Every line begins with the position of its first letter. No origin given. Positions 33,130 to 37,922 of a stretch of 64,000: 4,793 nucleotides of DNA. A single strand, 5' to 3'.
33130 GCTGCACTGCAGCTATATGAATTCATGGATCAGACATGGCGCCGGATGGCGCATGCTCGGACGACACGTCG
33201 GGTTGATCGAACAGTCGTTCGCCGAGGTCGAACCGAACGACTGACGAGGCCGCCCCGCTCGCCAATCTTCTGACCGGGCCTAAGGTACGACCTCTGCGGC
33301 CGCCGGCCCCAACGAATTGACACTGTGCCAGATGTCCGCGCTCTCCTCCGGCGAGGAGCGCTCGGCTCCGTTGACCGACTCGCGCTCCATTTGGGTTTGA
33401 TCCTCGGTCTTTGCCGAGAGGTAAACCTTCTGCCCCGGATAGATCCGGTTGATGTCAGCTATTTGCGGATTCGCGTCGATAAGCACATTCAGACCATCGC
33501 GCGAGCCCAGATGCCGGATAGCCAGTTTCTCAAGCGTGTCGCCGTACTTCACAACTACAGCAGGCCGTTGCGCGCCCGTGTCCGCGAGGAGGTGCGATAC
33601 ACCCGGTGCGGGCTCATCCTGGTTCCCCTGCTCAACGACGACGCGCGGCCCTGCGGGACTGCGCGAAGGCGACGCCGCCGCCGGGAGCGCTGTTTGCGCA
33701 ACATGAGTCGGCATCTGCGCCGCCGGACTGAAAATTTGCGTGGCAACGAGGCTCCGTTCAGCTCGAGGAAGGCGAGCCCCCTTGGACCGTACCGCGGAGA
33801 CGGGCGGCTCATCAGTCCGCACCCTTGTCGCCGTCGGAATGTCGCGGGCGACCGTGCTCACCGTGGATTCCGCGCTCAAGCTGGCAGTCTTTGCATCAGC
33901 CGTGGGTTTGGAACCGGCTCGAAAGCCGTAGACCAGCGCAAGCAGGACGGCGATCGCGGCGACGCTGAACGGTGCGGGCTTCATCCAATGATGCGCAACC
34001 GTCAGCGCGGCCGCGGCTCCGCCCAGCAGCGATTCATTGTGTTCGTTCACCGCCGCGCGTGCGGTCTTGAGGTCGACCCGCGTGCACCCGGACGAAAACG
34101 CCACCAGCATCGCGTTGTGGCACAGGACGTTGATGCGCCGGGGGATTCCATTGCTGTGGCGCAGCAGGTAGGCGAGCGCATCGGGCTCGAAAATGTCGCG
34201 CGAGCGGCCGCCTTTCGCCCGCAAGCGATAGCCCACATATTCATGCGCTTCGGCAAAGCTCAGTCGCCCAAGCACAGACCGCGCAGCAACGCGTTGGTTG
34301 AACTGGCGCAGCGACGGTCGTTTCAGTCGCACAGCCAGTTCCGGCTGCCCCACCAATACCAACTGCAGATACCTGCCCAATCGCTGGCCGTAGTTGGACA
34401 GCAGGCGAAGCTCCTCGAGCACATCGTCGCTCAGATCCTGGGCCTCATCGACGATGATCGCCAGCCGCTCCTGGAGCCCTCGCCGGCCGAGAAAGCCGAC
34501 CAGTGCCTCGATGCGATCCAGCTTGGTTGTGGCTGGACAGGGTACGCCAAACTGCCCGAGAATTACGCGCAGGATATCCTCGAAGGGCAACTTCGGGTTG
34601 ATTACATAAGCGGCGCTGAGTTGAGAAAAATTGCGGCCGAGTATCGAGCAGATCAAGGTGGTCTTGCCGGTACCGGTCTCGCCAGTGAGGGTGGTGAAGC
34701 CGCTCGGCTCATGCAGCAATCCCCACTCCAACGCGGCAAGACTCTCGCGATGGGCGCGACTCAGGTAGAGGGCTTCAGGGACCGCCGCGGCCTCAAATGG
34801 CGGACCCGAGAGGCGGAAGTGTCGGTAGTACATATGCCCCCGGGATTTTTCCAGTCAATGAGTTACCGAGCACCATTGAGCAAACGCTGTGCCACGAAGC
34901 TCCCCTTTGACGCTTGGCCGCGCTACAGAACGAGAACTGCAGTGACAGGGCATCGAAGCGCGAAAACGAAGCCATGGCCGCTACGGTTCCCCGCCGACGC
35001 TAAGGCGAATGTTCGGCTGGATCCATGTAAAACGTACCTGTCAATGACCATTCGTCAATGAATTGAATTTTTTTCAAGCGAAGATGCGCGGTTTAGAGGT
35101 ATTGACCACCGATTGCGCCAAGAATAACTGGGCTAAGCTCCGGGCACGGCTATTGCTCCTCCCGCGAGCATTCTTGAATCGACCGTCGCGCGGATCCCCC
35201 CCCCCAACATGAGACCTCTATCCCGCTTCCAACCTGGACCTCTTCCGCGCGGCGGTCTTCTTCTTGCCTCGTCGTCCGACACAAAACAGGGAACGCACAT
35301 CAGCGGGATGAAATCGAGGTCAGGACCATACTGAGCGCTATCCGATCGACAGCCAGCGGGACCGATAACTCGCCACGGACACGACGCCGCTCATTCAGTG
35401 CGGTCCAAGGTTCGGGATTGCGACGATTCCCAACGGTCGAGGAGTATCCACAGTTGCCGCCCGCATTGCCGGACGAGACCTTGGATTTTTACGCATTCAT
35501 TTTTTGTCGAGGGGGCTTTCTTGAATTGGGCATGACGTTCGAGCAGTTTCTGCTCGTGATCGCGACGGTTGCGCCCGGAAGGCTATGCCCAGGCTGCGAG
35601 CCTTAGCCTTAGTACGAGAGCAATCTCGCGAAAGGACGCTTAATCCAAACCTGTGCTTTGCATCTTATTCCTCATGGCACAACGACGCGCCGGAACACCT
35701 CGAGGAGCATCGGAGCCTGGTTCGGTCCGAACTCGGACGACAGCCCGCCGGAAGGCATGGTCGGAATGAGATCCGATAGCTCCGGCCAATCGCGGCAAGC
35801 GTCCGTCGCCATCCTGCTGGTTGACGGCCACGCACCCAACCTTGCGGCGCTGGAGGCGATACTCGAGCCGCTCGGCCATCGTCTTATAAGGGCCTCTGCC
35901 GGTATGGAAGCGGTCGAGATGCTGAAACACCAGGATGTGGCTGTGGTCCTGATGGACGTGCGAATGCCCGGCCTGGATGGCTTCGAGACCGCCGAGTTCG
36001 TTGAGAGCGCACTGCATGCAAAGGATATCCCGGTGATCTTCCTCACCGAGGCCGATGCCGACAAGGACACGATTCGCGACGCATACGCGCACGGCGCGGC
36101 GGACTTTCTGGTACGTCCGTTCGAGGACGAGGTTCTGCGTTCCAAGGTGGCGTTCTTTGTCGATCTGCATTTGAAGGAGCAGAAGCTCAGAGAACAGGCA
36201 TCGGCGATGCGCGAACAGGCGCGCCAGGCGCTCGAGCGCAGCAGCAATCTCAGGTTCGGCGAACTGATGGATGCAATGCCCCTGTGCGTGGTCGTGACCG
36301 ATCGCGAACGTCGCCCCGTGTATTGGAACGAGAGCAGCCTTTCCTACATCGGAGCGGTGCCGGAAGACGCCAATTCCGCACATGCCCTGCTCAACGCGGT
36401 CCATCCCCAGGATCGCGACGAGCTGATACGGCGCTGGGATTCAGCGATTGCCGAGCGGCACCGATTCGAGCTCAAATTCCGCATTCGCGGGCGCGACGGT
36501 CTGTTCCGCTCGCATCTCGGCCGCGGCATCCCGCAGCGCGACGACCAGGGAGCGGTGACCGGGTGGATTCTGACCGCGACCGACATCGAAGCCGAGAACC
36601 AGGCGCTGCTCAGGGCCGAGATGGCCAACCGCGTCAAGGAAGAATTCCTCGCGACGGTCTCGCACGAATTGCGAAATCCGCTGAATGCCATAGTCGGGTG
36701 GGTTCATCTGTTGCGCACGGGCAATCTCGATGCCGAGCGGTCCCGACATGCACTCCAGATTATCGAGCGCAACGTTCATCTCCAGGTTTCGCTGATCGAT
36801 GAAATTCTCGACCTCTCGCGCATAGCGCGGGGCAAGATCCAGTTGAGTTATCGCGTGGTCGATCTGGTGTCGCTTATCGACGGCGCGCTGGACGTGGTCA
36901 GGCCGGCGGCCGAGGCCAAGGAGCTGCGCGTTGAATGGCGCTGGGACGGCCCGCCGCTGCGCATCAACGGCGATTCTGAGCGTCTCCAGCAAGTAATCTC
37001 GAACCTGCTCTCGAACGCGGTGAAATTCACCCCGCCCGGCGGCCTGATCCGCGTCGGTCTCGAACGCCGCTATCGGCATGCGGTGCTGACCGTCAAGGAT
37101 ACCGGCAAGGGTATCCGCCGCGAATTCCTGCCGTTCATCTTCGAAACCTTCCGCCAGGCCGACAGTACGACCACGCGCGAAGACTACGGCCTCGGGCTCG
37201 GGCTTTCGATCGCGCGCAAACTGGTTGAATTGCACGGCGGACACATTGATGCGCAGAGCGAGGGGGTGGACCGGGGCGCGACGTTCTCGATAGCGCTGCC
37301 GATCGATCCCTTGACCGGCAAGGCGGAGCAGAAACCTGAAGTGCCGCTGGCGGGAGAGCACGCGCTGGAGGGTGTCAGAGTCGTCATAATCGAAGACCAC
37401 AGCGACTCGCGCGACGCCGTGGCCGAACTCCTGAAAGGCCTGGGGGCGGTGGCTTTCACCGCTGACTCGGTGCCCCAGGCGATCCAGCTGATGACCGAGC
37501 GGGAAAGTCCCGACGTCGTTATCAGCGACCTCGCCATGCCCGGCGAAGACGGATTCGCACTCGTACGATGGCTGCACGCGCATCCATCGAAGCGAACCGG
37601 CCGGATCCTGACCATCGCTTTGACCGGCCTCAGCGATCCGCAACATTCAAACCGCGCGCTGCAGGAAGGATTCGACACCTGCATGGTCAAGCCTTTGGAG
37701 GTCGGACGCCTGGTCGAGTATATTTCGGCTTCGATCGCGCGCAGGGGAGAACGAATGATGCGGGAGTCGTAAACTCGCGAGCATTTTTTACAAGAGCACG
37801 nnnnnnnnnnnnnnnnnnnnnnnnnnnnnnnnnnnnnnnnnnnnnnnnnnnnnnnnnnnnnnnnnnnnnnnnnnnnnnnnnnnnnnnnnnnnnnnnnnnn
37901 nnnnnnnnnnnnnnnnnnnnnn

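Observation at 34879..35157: Divergent sigma54-type promoters, one a perfect consensus, flanking an AT-rich IHF-like spacer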

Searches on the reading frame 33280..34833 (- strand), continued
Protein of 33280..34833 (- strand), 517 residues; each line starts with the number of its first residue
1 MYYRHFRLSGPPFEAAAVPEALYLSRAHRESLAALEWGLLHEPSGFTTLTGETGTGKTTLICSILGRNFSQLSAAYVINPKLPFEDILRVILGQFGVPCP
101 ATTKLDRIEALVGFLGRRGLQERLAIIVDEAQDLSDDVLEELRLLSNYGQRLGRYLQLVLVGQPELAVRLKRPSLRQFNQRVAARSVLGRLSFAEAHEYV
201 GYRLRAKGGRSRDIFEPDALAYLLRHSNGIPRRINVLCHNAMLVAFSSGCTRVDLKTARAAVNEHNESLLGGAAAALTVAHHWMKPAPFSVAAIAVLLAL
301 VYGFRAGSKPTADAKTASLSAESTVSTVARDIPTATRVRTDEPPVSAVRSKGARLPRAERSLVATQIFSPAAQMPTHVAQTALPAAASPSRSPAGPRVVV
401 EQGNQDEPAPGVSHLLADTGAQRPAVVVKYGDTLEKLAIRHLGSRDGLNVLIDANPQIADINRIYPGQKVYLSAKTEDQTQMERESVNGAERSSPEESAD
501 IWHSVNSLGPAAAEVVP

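Call 58: find_encoding_contigs(protein=P0037, flank=5000, max_places=2)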
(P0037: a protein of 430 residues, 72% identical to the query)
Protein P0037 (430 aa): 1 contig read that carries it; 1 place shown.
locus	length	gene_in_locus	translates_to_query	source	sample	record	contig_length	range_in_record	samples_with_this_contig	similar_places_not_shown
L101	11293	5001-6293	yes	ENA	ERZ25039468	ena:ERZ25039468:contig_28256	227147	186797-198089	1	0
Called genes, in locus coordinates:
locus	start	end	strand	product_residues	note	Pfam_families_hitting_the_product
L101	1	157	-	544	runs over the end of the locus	PF05359:DUF748, PF13116:YhdP (faint), PF05359:DUF748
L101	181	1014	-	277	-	PF01209:Ubie_methyltran, PF05175:MTS (faint), PF13489:Methyltransf_23, PF13847:Methyltransf_31, PF08241:Methyltransf_11, PF08242:Methyltransf_12, PF13649:Methyltransf_25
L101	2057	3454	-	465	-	PF00072:Response_reg, PF01078:Mg_chelatase (faint), PF00158:Sigma54_activat, PF14532:Sigma54_activ_2, PF07728:AAA_5, PF25601:AAA_lid_14, PF02954:HTH_8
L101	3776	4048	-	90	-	-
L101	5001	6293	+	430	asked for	PF13191:AAA_16, PF13401:AAA_22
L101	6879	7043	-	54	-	-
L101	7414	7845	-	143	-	-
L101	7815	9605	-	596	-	PF01257:2Fe-2S_thioredx, PF01512:Complex1_51K, PF10531:SLBB, PF22461:SLBB_2, PF10589:NADH_4Fe-4S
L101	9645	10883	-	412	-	PF00346:Complex1_49kDa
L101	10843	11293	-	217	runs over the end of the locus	PF00329:Complex1_30kDa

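Call 59: find_encoding_contigs(protein=P0043, flank=5000, max_places=3)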
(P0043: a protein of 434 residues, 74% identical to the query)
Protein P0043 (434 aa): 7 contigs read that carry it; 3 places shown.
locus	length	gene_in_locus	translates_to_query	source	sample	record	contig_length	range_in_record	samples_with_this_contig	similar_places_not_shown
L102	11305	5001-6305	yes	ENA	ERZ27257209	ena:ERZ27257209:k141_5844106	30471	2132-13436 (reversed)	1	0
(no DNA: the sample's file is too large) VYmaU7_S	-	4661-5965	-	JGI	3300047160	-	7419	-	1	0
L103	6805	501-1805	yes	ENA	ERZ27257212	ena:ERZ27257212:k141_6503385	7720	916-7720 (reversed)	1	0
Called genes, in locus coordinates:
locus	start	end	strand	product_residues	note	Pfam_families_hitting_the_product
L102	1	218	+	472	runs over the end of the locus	PF13191:AAA_16 (weak), PF13401:AAA_22, PF01476:LysM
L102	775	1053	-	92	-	-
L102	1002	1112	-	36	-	-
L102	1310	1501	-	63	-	PF05532:CsbD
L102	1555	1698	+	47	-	-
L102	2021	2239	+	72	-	-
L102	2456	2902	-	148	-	PF20106:DUF6496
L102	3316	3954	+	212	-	PF01551:Peptidase_M23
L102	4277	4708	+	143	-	PF04972:BON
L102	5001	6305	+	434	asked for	PF13191:AAA_16 (faint), PF13401:AAA_22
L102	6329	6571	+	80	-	-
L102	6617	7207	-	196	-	PF03330:DPBB_1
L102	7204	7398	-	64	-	PF28077:THIVI_2564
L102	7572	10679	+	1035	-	PF05231:MASE1, PF00989:PAS, PF08448:PAS_4, PF13426:PAS_9, PF08448:PAS_4, PF00512:HisKA, PF02518:HATPase_c, PF00072:Response_reg, +4 more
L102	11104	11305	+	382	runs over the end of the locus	PF00989:PAS, PF08448:PAS_4, PF13188:PAS_8 (weak), PF13426:PAS_9, PF08447:PAS_3 (weak), PF00512:HisKA, PF02518:HATPase_c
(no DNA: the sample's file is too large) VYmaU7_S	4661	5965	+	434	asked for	PF13191:AAA_16 (faint), PF13401:AAA_22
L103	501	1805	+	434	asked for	PF13191:AAA_16 (faint), PF13401:AAA_22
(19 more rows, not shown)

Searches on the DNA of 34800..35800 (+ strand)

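Call 44: search_rna_families(source=window, start=34800, end=35800, threshold=evalue, max_evalue=5)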
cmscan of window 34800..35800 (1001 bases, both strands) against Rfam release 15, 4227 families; matches with E-value up to 5: 0.
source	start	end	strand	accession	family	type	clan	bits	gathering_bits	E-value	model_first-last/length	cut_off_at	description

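Call 73: build_rna_model(alignment_id=A3)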
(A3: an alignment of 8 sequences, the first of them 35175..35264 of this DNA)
Model R1 built from alignment A3 (8 sequences, 99 columns); structure: RNAalifold consensus.
model positions 87; base pairs 14; branch points 0; effective number of sequences 1.84; information 0.654 bits per position. Calibrated on 0.2 Mb of random sequence (short: E-values are rough).
structure used (alignment columns):
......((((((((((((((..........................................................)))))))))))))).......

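Call 74: search_with_rna_model(model_id=R1, sources=[window, L001, L002, L003, L004, L005, L008, L009, L010, L011, L013, L014, L017, L020, L022, L034, L036, L037, L038, L039, L041, L042, L045, L049, L052, L053, L054, L055, L058, L073, L100, L101, L102, L103], max_evalue=1)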
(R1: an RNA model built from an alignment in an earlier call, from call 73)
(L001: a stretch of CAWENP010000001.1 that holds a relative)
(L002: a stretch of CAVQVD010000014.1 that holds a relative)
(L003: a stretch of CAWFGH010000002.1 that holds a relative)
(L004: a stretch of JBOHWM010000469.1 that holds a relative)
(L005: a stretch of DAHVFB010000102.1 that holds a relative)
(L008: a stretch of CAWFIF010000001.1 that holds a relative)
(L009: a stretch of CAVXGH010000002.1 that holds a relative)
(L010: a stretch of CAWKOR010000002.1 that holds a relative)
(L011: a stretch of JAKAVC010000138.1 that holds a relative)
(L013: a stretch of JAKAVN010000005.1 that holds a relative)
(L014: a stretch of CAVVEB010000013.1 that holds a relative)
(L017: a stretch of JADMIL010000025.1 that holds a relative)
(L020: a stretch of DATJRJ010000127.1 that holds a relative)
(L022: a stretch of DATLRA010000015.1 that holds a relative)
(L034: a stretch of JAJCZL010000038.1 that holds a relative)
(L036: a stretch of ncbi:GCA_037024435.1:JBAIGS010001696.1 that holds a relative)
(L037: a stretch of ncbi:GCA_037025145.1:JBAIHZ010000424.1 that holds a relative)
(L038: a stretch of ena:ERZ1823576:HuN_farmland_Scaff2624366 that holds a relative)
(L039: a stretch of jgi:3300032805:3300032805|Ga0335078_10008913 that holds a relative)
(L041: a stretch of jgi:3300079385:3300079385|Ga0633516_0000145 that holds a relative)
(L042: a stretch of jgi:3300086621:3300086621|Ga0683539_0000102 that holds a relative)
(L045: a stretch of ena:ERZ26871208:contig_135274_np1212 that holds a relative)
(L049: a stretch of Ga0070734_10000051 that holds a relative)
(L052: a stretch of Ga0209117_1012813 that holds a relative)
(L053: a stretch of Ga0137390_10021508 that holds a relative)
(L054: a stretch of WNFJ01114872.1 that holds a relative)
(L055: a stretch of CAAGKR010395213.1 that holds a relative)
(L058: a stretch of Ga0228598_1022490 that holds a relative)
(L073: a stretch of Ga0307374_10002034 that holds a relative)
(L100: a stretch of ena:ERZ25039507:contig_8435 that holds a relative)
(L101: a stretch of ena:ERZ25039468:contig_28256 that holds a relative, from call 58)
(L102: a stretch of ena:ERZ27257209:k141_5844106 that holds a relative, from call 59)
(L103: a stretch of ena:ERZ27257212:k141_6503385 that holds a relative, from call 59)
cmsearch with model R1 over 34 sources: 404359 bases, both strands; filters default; matches with E-value up to 1: 27.
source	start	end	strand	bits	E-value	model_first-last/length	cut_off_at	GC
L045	5486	5579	-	94.8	2.7e-24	1-87/87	no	0.63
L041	5470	5565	-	94.8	2.7e-24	1-87/87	no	0.61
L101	4483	4576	-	93.3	7.1e-24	1-87/87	no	0.64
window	35175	35264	+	92.2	1.5e-23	1-87/87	no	0.63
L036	5574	5659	-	92.1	1.6e-23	1-87/87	no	0.62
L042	5485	5578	-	91.5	2.4e-23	1-87/87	no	0.63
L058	269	362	-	91.5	2.4e-23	1-87/87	no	0.63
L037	5575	5661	-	90.1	6e-23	1-87/87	no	0.57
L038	295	378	-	87.7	2.9e-22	1-87/87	no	0.56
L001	5519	5612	-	87.5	3.4e-22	1-87/87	no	0.61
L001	5520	5613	+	32.4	2.3e-06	1-87/87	no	0.6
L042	5486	5579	+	27.8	4.7e-05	1-87/87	no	0.63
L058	270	363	+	27.8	4.7e-05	1-87/87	no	0.63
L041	5471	5566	+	27.4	6e-05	1-87/87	no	0.61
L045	5487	5580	+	27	7.9e-05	1-87/87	no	0.63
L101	4484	4577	+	25.6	0.0002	1-87/87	no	0.64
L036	5575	5660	+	24.6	0.00039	1-87/87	no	0.63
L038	296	379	+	22.3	0.0017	1-87/87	no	0.56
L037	5576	5662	+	22.2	0.0019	1-87/87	no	0.59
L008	975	1021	-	17.2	0.053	1-87/87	no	0.66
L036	3413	3455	+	15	0.22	1-87/87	no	0.65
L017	8670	8700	-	13.8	0.48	1-87/87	no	0.77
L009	6801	6866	+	13.8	0.51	1-87/87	no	0.59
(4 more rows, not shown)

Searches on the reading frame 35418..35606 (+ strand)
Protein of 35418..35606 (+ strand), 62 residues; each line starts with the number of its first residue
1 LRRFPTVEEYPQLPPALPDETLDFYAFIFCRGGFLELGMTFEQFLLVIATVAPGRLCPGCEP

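Call 42: search_protein_families(library=pfam, proteins=[window:35418-35606:+], max_evalue=0.01)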
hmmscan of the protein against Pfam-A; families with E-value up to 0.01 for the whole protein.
window:35418-35606:+ (62 aa): 0 families

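Call 43: search_protein_families(library=ncbifam, proteins=[window:35418-35606:+], max_evalue=0.001)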
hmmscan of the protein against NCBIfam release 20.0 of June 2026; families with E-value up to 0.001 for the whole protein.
window:35418-35606:+ (62 aa): 0 families

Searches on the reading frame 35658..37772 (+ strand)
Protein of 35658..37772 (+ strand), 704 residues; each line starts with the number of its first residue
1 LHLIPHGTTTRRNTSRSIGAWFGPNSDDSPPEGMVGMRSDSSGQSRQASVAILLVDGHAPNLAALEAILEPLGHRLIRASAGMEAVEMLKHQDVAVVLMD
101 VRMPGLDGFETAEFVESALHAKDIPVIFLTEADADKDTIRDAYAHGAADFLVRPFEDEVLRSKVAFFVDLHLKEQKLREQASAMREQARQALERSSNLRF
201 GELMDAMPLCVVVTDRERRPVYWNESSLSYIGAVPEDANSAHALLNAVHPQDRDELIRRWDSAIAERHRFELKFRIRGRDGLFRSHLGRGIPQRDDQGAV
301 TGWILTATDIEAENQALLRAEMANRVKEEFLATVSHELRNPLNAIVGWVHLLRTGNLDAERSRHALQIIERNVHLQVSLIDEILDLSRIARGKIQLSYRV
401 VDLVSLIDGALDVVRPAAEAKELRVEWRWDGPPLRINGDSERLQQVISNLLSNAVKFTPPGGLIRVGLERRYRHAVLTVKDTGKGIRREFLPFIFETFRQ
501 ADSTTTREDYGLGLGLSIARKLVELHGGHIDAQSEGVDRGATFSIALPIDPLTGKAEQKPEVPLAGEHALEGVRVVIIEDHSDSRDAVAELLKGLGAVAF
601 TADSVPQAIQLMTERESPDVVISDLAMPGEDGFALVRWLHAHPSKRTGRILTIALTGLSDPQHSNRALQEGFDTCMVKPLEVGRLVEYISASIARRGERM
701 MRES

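Call 7: search_protein_families(library=pfam, proteins=[window:35658-37772:+])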
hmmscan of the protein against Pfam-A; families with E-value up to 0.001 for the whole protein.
window:35658-37772:+ (704 aa): 6 families
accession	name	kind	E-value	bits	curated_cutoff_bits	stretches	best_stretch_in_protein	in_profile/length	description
PF00072.30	Response_reg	-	9.5e-42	142.1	30.2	2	52-164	1-110/111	Response regulator receiver domain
PF02518.31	HATPase_c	-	2.7e-28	99.1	26.4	1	438-550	1-110/111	Histidine kinase-, DNA gyrase B-, and HSP90-like ATPase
PF00512.31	HisKA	-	5e-17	62.1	26.9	1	327-391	2-65/66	His Kinase A (phospho-acceptor) domain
PF08447.18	PAS_3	-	4.6e-11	43.3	25.6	1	221-306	2-88/89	PAS fold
PF08448.16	PAS_4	-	8.9e-10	39.2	23.1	1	205-312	2-107/110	PAS fold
PF00989.32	PAS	-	6e-05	23.5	22.6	1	202-310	5-113/113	PAS fold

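Call 43: search_protein_families(library=ncbifam, proteins=[window:35757-37772:+], max_evalue=0.001)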
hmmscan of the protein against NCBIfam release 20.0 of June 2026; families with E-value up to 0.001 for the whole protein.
window:35757-37772:+ (671 aa): 161 families (the best 25 are shown)
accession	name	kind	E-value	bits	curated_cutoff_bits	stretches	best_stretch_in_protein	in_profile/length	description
NF041880.1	EPS_EpsF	equivalog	1.5e-122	409.6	900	1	22-515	1-492/492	response regulator EpsF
NF011874.0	PRK15347.1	equivalog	6.3e-78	262.8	852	3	281-519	385-617/921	two component system sensor kinase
TIGR02956.1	TMAO_torS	equivalog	1.4e-76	258.5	676.5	2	251-661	422-821/967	TMAO reductase system sensor histidine kinase/response regulator TorS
NF008318.0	PRK11107.1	equivalog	1.7e-74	251.5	890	3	285-560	284-557/920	two-component sensor histidine kinase BarA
NF038297.2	hybrid_HK_HrmK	equivalog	3.3e-69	234.1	725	2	274-656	218-604/607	hybrid histidine kinase/response regulator HrmK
NF041947.1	LuxQ_Vibrio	equivalog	5.2e-68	229.7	1200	2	277-652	452-831/843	quorum-sensing autoinducer 2 sensor kinase/phosphatase LuxQ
NF008302.0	PRK11091.1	equivalog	3.4e-67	227.3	838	2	245-661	237-644/779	aerobic respiration two-component sensor histidine kinase ArcB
NF008099.0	PRK10841.1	equivalog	2e-66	224.4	920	3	286-516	462-690/949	two-component system sensor histidine kinase RcsC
NF047874.1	MASE3_PAS_HK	subfamily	7.5e-60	203.4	560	1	134-524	236-633/655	MASE3 domain-containing sensor histidine kinase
NF046044.1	PnpS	equivalog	1.1e-57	195.9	400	1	143-515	35-390/390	two-component system histidine kinase PnpS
NF041832.1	near_NosP_CTERM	subfamily_domain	3.4e-54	184.3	400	1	288-652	1-362/370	NahK/ErcS family hybrid sensor histidine kinase/response regulator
NF047465.1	hybrid_HK_LvrA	exception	9.7e-52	176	1200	1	286-649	194-573/819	hybrid histidine kinase/response regulator LvrA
TIGR02966.1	phoR_proteo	equivalog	1.1e-51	175.9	334.2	1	166-513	7-332/333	phosphate regulon sensor histidine kinase PhoR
NF045901.1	HisKinLetSLeg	equivalog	5.5e-51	173.6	1650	2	287-521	286-523/906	two-component system sensor histidine kinase LetS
NF033092.0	HK_WalK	equivalog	4.1e-48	164.4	725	1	160-516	253-594/594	cell wall metabolism sensor histidine kinase WalK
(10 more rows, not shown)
